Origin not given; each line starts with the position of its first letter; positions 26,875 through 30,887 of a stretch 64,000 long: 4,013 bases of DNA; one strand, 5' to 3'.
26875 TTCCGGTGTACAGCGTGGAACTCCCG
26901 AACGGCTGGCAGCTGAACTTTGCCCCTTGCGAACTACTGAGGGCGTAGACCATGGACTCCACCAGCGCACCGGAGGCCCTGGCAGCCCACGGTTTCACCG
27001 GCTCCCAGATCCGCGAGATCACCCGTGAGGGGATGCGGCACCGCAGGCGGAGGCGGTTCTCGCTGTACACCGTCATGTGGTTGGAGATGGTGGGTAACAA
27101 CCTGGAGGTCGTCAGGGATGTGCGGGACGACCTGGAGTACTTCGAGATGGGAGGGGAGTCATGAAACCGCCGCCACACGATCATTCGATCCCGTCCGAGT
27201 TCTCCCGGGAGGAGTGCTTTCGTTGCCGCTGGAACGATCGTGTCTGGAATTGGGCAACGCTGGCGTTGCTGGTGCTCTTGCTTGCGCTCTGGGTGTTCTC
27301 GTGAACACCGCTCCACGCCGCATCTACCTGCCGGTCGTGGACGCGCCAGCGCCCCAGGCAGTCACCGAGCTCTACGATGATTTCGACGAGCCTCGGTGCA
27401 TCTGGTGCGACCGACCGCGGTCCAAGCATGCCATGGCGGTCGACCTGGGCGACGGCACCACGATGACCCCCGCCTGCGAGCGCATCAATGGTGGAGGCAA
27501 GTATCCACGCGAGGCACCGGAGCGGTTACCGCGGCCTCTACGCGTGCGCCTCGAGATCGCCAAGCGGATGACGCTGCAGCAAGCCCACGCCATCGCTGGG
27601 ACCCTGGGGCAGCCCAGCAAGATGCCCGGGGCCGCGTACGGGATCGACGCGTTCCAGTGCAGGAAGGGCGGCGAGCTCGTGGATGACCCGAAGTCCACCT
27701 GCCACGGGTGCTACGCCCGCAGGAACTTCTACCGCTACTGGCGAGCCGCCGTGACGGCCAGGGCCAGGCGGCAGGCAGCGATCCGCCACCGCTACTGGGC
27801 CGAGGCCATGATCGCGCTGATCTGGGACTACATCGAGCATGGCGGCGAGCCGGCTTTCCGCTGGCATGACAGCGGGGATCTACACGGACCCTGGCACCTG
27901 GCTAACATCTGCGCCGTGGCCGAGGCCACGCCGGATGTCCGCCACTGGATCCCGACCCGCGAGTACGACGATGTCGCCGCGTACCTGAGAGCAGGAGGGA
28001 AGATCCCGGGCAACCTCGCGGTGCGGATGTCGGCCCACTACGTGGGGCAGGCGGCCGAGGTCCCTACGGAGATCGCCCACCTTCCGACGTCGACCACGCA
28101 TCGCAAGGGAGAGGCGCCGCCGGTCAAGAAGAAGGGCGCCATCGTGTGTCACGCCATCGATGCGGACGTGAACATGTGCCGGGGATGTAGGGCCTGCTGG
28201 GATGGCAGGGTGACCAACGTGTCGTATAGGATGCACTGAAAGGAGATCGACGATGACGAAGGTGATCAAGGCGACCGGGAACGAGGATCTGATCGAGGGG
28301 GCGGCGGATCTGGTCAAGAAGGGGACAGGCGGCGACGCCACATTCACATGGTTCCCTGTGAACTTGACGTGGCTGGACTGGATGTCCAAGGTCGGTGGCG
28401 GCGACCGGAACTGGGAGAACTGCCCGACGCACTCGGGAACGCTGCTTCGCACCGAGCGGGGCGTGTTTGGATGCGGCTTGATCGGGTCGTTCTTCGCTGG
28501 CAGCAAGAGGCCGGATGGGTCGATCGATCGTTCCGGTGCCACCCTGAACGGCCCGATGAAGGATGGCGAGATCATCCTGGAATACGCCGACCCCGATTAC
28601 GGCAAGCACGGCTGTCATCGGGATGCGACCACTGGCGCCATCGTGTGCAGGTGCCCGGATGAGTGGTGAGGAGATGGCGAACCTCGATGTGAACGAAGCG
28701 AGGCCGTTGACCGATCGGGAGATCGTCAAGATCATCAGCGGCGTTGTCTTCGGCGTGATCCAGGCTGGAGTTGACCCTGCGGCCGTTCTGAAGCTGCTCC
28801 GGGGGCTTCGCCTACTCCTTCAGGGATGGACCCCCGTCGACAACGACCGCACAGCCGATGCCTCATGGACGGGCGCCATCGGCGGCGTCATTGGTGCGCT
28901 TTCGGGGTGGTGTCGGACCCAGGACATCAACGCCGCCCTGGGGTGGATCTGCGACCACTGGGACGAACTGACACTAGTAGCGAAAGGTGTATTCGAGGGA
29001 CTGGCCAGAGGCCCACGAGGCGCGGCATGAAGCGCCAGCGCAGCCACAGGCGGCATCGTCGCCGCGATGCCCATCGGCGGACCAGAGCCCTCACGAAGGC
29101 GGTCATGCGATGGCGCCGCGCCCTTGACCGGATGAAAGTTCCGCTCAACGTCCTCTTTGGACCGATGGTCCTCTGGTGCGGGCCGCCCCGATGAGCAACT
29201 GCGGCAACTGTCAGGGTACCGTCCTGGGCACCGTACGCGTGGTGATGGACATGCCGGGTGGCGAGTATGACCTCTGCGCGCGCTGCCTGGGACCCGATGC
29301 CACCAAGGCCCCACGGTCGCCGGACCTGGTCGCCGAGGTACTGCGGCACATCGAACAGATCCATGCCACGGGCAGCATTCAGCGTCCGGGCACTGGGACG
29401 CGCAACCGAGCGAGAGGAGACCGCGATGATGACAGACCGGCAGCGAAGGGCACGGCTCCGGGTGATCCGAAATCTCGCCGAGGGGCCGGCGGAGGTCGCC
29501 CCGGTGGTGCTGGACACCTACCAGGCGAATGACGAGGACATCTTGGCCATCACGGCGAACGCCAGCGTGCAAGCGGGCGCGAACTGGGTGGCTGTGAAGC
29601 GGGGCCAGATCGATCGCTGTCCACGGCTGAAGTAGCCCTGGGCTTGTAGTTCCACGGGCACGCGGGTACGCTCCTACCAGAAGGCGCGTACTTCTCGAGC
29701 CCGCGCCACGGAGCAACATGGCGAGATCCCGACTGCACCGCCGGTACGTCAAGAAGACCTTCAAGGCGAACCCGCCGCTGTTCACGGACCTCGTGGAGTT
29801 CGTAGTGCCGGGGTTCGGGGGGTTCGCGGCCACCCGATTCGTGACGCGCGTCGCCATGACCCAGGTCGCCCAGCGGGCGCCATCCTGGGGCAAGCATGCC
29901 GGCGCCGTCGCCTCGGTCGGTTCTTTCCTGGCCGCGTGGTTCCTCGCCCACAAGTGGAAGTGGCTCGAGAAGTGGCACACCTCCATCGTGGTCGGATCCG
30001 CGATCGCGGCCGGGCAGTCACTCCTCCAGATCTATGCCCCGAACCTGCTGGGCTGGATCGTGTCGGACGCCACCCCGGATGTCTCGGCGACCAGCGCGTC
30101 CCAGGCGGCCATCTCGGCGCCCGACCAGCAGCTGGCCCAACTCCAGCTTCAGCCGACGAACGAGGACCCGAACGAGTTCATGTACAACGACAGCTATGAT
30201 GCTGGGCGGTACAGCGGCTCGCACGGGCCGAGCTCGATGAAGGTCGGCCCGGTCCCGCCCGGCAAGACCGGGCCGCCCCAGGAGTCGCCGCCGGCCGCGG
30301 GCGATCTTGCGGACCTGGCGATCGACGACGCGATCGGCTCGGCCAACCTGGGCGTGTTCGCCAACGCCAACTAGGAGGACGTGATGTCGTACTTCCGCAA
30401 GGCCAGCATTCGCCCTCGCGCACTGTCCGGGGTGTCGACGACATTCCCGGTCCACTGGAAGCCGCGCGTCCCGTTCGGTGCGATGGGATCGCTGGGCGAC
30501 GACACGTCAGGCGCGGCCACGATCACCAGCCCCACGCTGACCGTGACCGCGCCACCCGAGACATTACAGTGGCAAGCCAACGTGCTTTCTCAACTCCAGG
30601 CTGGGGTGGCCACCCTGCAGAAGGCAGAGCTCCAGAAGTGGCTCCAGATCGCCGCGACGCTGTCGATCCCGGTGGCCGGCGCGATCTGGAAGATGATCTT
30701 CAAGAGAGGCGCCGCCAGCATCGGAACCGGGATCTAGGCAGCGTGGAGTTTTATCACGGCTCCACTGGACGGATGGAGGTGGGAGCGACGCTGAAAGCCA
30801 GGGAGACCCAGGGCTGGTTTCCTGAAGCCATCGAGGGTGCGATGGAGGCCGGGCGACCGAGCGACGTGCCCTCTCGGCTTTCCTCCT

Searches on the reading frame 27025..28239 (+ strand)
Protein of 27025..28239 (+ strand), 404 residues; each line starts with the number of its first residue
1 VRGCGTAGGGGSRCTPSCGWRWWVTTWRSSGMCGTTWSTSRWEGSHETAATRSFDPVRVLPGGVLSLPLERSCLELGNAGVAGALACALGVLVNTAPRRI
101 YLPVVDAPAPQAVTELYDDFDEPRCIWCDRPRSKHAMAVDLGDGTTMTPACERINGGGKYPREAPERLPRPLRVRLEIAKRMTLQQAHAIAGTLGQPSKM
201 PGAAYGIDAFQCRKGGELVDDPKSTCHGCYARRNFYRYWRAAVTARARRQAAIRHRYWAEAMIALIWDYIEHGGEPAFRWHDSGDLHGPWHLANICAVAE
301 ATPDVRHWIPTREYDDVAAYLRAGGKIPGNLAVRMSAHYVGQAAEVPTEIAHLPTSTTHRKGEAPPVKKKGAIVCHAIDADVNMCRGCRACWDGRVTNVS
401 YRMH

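Call 12: search_protein_families(library=phrogs, proteins=[window:27025-28239:+], max_evalue=0.001)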
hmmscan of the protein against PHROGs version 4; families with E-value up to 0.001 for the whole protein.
window:27025-28239:+ (404 aa): 1 family
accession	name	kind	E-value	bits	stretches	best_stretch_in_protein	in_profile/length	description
phrog_1392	-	unknown function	4.3e-15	56.8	1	204-401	86-276/296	-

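Call 14: search_protein_families(library=pfam, proteins=[window:27025-28239:+], max_evalue=0.01)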
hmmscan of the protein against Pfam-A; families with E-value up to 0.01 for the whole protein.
window:27025-28239:+ (404 aa): 1 family
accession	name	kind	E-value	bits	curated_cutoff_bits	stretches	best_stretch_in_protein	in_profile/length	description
PF17338.8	GP88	-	9.8e-20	71.8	24.4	1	225-393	44-229/230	Gene product 88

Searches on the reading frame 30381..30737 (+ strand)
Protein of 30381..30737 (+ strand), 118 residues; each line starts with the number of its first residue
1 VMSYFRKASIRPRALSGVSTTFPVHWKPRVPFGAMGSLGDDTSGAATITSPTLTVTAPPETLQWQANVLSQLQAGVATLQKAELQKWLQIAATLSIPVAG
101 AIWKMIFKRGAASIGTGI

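Call 83: search_protein_families(library=pfam, proteins=[window:30381-30737:+], max_evalue=1)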
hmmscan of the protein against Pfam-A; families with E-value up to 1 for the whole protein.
window:30381-30737:+ (118 aa): 2 families
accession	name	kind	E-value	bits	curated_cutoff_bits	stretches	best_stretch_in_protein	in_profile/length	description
PF11808.13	PhoR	-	0.0087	16.9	27.1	1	60-109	24-73/86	Phosphate regulon sensor protein PhoR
PF18159.6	S_4TM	-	0.099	12.4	26.9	1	63-109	7-53/291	SMODS-associating 4TM effector domain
